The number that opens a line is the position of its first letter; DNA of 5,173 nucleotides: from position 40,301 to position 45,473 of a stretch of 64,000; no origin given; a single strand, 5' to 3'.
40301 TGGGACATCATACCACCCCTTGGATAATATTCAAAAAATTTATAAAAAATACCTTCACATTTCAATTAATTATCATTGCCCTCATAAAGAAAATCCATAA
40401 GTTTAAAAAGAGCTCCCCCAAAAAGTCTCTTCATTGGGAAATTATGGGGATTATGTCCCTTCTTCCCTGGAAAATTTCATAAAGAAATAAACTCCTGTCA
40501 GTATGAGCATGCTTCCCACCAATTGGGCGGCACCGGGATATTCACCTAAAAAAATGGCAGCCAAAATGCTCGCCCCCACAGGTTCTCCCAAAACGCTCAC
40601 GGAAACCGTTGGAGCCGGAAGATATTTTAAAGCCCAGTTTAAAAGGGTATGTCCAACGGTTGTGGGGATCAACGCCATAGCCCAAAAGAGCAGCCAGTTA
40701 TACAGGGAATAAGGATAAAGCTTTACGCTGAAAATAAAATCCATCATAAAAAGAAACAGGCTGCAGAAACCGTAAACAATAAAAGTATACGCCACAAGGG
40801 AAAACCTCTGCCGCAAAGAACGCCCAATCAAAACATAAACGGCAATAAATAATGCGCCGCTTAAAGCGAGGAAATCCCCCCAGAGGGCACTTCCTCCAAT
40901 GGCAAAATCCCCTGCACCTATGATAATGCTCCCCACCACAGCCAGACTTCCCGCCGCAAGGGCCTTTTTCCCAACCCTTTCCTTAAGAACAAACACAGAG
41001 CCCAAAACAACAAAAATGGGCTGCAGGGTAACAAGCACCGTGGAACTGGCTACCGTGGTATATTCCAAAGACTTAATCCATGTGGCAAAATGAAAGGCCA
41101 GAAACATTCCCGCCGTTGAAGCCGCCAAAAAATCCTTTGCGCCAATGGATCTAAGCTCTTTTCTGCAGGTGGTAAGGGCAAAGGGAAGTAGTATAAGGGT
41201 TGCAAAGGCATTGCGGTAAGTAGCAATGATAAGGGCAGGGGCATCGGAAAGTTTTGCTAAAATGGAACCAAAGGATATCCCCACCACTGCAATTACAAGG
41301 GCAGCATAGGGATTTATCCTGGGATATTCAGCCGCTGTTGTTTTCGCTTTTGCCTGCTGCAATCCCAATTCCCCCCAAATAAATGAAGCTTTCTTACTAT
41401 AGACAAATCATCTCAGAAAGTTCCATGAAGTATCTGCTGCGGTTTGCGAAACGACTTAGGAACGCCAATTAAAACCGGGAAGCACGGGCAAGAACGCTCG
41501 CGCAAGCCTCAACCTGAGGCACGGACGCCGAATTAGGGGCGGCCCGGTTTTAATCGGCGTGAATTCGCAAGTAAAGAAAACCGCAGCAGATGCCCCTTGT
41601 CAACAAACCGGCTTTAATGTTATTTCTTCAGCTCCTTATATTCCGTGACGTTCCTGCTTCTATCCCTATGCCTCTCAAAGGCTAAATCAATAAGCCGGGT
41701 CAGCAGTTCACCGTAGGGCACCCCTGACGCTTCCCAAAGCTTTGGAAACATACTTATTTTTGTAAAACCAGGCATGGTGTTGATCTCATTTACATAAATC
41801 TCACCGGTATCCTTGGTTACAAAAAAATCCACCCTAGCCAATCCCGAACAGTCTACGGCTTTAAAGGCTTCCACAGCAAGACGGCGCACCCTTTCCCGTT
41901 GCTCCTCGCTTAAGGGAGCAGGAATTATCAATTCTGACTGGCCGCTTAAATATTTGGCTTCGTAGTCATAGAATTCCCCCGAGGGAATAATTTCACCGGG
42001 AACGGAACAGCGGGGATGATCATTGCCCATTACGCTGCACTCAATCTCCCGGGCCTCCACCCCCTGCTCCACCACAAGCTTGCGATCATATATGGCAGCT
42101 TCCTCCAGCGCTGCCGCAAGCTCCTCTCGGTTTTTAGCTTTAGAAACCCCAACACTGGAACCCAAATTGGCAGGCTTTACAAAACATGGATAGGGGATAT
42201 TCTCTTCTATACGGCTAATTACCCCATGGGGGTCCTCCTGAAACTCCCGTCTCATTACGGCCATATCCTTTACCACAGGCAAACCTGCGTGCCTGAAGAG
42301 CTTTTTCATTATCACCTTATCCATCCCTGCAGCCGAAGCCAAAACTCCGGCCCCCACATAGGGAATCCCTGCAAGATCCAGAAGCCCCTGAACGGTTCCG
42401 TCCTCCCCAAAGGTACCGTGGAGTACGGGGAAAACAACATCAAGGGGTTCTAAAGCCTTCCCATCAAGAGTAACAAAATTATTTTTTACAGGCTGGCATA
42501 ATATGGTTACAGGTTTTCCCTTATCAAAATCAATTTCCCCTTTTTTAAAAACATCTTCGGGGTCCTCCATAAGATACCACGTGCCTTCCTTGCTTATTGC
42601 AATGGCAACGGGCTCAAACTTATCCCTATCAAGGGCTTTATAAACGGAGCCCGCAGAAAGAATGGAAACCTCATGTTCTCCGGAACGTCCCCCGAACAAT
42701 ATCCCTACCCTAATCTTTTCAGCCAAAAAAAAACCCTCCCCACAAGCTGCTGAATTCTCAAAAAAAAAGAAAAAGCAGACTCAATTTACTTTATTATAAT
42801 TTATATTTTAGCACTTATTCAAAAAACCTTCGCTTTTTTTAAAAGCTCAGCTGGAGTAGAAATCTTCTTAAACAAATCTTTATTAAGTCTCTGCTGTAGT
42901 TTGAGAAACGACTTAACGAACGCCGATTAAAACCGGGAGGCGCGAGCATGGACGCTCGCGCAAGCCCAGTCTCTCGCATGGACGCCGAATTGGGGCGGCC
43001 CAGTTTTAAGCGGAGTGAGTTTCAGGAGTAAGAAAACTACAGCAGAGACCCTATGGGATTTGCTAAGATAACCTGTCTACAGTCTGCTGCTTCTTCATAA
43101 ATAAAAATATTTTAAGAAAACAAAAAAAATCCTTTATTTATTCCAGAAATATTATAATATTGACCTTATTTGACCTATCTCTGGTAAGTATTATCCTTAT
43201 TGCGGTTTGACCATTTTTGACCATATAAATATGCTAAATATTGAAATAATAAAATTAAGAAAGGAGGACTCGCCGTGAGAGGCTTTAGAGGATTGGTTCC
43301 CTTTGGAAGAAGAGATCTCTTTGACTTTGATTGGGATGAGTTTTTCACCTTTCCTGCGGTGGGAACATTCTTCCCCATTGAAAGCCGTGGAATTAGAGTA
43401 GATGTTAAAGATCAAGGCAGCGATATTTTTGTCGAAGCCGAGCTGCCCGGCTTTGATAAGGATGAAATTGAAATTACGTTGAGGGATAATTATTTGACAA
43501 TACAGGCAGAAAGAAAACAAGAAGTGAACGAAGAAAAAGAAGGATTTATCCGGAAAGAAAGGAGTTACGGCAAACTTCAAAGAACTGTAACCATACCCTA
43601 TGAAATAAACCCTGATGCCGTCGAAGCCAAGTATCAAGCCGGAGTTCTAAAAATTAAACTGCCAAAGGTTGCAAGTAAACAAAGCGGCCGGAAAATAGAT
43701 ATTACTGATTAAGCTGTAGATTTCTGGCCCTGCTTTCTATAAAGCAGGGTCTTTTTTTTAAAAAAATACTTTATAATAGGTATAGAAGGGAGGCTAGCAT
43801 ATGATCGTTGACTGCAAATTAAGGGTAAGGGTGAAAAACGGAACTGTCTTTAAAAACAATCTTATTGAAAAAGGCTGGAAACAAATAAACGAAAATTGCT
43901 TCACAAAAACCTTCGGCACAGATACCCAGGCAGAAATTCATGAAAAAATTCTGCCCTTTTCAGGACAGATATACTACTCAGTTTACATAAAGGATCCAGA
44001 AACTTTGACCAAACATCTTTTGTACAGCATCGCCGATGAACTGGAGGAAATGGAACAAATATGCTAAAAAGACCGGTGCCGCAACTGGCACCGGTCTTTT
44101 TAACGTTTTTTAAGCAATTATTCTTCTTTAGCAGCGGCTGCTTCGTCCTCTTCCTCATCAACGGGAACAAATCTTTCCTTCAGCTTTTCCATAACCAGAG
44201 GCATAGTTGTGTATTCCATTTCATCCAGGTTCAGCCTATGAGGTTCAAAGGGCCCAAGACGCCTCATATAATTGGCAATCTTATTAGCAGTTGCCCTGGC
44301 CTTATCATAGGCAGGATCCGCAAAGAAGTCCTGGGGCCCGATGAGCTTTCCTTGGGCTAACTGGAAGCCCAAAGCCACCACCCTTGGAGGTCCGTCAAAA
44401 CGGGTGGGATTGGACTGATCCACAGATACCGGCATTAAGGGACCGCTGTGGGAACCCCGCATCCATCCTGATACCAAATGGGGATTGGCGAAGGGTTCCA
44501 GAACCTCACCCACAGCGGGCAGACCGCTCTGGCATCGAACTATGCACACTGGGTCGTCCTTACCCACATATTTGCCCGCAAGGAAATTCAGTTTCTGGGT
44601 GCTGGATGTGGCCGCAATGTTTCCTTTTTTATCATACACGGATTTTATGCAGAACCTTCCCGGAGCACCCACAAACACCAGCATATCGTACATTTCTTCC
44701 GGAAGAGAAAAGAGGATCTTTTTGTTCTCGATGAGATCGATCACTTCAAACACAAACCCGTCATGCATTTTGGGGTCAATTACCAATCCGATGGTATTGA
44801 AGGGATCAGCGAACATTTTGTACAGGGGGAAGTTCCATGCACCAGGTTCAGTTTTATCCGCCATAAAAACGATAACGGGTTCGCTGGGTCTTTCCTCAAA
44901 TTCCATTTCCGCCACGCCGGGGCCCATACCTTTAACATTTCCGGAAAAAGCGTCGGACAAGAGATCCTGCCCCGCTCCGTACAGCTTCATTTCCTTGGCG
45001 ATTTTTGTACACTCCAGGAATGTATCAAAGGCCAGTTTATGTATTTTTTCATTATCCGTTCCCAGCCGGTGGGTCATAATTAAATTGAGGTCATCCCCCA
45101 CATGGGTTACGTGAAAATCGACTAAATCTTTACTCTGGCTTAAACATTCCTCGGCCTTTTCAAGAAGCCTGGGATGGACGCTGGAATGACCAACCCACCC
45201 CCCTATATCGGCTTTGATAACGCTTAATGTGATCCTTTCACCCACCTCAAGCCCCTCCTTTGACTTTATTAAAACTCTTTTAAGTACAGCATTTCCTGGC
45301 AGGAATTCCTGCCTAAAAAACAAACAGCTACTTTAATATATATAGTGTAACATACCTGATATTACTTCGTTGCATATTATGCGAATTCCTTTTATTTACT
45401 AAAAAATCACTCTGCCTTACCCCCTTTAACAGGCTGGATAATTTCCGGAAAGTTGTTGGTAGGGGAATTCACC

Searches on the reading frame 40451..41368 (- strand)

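Call 12: search_protein_families(library=ncbifam, proteins=[window:40451-41368:-], max_evalue=0.00001)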
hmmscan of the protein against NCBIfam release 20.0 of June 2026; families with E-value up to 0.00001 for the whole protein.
window:40451-41368:- (305 aa): 1 family
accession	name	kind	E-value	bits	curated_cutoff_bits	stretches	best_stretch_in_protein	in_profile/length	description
TIGR00950.1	2A78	equivalog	4.7e-23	82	230.2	1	42-293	15-263/264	carboxylate/amino acid/amine transporter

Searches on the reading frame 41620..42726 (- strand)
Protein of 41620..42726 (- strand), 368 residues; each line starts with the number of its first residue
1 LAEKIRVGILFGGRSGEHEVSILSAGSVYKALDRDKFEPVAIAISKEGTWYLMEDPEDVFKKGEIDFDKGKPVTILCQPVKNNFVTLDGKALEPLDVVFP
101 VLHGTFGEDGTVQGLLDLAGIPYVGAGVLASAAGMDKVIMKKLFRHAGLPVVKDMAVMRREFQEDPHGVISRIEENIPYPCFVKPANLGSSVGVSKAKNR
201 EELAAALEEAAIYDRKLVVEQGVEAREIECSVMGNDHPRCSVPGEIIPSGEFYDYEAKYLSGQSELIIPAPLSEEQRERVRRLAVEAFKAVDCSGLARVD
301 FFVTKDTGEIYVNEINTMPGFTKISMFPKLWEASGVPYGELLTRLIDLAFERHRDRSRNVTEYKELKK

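Call 12: search_protein_families(library=ncbifam, proteins=[window:41620-42726:-], max_evalue=0.00001)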
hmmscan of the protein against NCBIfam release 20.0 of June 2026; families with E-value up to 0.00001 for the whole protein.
window:41620-42726:- (368 aa): 48 families (the best 25 are shown)
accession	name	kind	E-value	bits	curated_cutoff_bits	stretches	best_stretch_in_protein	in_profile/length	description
NF002526.0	PRK01966.1-2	equivalog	2.1e-143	477.6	449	1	4-359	3-357/362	D-alanine--D-alanine ligase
NF002528.0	PRK01966.1-4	subfamily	4.9e-143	476.4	262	1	2-355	2-364/366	D-alanine--D-alanine ligase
NF002525.0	PRK01966.1-1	equivalog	1.1e-120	402.9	457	1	3-357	2-358/364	D-alanine--D-alanine ligase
TIGR01205.1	D_ala_D_alaTIGR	subfamily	1.5e-114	382.3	245.65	1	6-349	1-317/318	D-alanine--D-alanine ligase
NF002529.0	PRK01966.1-5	equivalog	1.4e-97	326.7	472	1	7-356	6-343/348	D-alanine--D-alanine ligase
NF000091.3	D_ala_D_ser_VanG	exception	1.1e-95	320.4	495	1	6-349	2-343/344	D-alanine--D-serine ligase VanG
NF002378.0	PRK01372.1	subfamily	1.2e-84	283.6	243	2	94-350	58-302/305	D-alanine--D-alanine ligase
NF000207.3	D_ala_D_ser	equivalog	1.1e-83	281.2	520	1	6-351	2-341/342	D-alanine--D-serine ligase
NF000206.1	D_ala_D_lac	equivalog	3.1e-81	273.1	550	1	3-350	2-341/342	D-alanine--(R)-lactate ligase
NF002527.0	PRK01966.1-3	equivalog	3.5e-81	273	310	1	4-349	2-328/332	D-alanine--D-alanine ligase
NF011168.0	PRK14570.1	equivalog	1.3e-80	271.5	505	1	8-360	6-357/364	D-alanyl-alanine synthetase A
NF000372.1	D_ala_D_lac_VanI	exception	3.8e-73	246.8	700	1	3-350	2-341/341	D-alanine--(R)-lactate ligase VanI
NF012215.1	D_ala_D_lac_VanD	exception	2.1e-72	244.3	700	1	4-352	3-343/343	D-alanine--(R)-lactate ligase VanD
NF011170.0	PRK14572.1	equivalog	1.5e-69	234.8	489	1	4-352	1-348/351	D-alanyl-alanine synthetase A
NF000036.1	D_ala_D_ser_VanE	exception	1.7e-69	234.6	700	1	7-356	4-347/352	D-alanine--D-serine ligase VanE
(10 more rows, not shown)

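Call 14: find_encoding_contigs(protein=window:41620-42726:-, flank=10000, max_places=6)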
Protein window:41620-42726:- (368 aa): no gene with exactly this product is on record in the collection.

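Call 27: find_homologous_proteins(query=window:41620-42726:-, max_evalue=1e-80)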
Query window:41620-42726:- (368 aa): 7999 proteins with E <= 1e-80 among 8000 candidates; the best 120 are listed.
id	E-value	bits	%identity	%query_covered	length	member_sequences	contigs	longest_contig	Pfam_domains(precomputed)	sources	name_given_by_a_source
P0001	1.5e-243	826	100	100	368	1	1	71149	PF01820.28,PF02786.23,PF02222.28,PF07478.19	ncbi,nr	ncbi:MAG: D-alanine--D-alanine ligase [Clostridia bacterium]|nr:D-alanine--D-alanine ligase [Clostri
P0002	3.4e-223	759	91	100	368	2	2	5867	PF01820.28,PF02786.23,PF02222.28,PF07478.19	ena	-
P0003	1.8e-201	687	82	100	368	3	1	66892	PF01820.28,PF02786.23,PF02222.28,PF07478.19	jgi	-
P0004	5.5e-181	620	75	99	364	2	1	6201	PF01820.28,PF02786.23,PF02222.28,PF07478.19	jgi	-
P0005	2.7e-165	568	69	98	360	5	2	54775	PF01820.28,PF02786.23,PF02222.28,PF07478.19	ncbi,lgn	ncbi:MAG: D-alanine--D-alanine ligase [Bacillota bacterium]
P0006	9.5e-163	560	68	99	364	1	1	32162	PF01820.28,PF02786.23,PF02222.28,PF07478.19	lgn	-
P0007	1.8e-161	556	66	99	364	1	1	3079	PF01820.28,PF02786.23,PF02222.28,PF07478.19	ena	-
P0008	9.8e-160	550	66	98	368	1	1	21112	PF01820.28,PF02786.23,PF02222.28,PF07478.19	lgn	-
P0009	9.0e-157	540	65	98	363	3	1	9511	PF01820.28,PF02786.23,PF02222.28,PF07478.19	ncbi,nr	ncbi:MAG: D-alanine--D-alanine ligase [Clostridia bacterium]|nr:D-alanine--D-alanine ligase [Clostri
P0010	1.3e-156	540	66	99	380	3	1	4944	PF01820.28,PF02786.23,PF02222.28,PF07478.19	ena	-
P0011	1.5e-156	539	65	99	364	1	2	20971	PF01820.28,PF02786.23,PF02222.28,PF07478.19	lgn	-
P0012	2.2e-156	539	67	99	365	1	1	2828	PF01820.28,PF02786.23,PF02222.28,PF07478.19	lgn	-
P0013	1.5e-155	536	64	98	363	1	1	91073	PF01820.28,PF02786.23,PF02222.28,PF07478.19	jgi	-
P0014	1.6e-155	536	64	99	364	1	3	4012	PF01820.28,PF02786.23,PF02222.28,PF07478.19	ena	-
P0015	2.2e-155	536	66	98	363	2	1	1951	PF01820.28,PF02786.23,PF02222.28,PF07478.19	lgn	-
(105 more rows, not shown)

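Call 28: find_encoding_contigs(protein=P0003, flank=10000, max_places=3)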
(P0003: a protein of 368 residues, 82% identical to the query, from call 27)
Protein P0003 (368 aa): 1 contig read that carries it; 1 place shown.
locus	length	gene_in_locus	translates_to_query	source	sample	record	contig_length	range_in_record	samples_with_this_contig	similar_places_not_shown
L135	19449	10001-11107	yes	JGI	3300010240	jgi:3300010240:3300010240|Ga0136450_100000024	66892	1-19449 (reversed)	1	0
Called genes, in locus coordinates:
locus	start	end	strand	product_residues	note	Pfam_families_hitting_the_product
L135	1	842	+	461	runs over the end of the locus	PF00206:Lyase_1, PF14698:ASL_C2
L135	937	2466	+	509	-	PF00474:SSF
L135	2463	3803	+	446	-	PF00501:AMP-binding, PF14535:AMP-binding_C_2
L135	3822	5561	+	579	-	PF01855:POR_N, PF02775:TPP_enzyme_C, PF12797:Fer4_2 (faint), PF12838:Fer4_7 (faint), PF13237:Fer4_10 (weak), PF14697:Fer4_21 (weak), PF00037:Fer4 (weak)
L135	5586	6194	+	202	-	PF01558:POR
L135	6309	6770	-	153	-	PF02887:PK_C (weak)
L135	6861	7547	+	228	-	PF02586:SRAP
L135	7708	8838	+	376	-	PF01950:FBPase_3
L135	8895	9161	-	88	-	-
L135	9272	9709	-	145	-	PF00011:HSP20, PF17886:ArsA_HSP20 (weak)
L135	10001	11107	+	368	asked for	PF01820:Dala_Dala_lig_N, PF02786:CPSase_L_D2, PF02222:ATP-grasp, PF07478:Dala_Dala_lig_C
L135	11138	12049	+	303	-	PF00892:EamA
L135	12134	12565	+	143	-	-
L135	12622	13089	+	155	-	PF00571:CBS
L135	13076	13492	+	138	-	PF00990:GGDEF, PF24898:GGDEF_GdpP (weak)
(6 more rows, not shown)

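Call 29: find_encoding_contigs(protein=P0002, flank=10000, max_places=3)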
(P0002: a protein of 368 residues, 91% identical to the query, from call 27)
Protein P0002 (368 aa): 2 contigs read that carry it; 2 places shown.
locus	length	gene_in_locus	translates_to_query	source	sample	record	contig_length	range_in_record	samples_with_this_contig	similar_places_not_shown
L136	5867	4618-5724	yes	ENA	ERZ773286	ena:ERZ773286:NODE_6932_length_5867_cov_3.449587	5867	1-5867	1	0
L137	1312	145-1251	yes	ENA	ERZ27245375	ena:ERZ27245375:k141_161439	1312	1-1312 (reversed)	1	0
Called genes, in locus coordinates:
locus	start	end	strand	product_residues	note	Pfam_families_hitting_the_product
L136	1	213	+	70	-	?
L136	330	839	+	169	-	PF01558:POR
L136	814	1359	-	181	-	PF02887:PK_C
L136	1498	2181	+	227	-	PF02586:SRAP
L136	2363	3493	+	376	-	PF01950:FBPase_3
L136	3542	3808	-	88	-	-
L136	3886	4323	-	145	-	PF00011:HSP20, PF17886:ArsA_HSP20 (weak)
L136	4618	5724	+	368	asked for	PF01820:Dala_Dala_lig_N, PF02786:CPSase_L_D2, PF02222:ATP-grasp, PF07478:Dala_Dala_lig_C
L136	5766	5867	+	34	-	?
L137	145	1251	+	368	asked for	PF01820:Dala_Dala_lig_N, PF02786:CPSase_L_D2, PF02222:ATP-grasp, PF07478:Dala_Dala_lig_C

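Call 83: find_encoding_contigs(protein=P0001, flank=1000, max_places=2)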
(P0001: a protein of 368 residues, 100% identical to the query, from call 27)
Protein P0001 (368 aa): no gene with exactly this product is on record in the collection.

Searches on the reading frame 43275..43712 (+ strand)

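Call 13: search_protein_families(library=ncbifam, proteins=[window:43275-43712:+], max_evalue=0.00001)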
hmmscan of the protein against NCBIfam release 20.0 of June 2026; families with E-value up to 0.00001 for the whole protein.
window:43275-43712:+ (145 aa): 3 families
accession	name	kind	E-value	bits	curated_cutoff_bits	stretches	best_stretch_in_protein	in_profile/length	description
NF042420.1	Hsp18_Clos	equivalog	7.7e-31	107.1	195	1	12-143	9-146/147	heat shock protein Hsp18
NF041799.1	Hsp14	equivalog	3.4e-23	81.9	100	1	41-143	20-117/118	archaeal heat shock protein Hsp14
NF041800.1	Hsp20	equivalog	4.5e-18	65.4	140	1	36-143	70-161/162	archaeal heat shock protein Hsp20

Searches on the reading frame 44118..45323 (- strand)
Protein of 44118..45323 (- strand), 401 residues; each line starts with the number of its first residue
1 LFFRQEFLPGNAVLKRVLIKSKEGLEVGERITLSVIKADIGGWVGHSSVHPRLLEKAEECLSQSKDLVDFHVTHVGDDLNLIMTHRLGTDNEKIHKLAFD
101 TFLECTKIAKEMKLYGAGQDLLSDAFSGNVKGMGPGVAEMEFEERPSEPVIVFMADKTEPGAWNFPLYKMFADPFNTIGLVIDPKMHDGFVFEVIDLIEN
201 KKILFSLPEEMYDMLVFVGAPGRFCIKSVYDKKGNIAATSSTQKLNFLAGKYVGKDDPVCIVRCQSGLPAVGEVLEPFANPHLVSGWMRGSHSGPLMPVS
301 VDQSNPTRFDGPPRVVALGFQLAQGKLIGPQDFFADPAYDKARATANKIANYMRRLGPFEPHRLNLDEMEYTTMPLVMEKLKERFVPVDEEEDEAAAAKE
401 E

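Call 13: search_protein_families(library=ncbifam, proteins=[window:44118-45323:-], max_evalue=0.00001)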
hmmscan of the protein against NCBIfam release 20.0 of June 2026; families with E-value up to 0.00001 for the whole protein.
window:44118-45323:- (401 aa): 1 family
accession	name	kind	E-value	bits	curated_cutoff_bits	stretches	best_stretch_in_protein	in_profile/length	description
NF041126.1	FBP_aldo_phos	equivalog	7.2e-181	601.3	520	1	30-381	1-356/356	fructose-1,6-bisphosphate aldolase/phosphatase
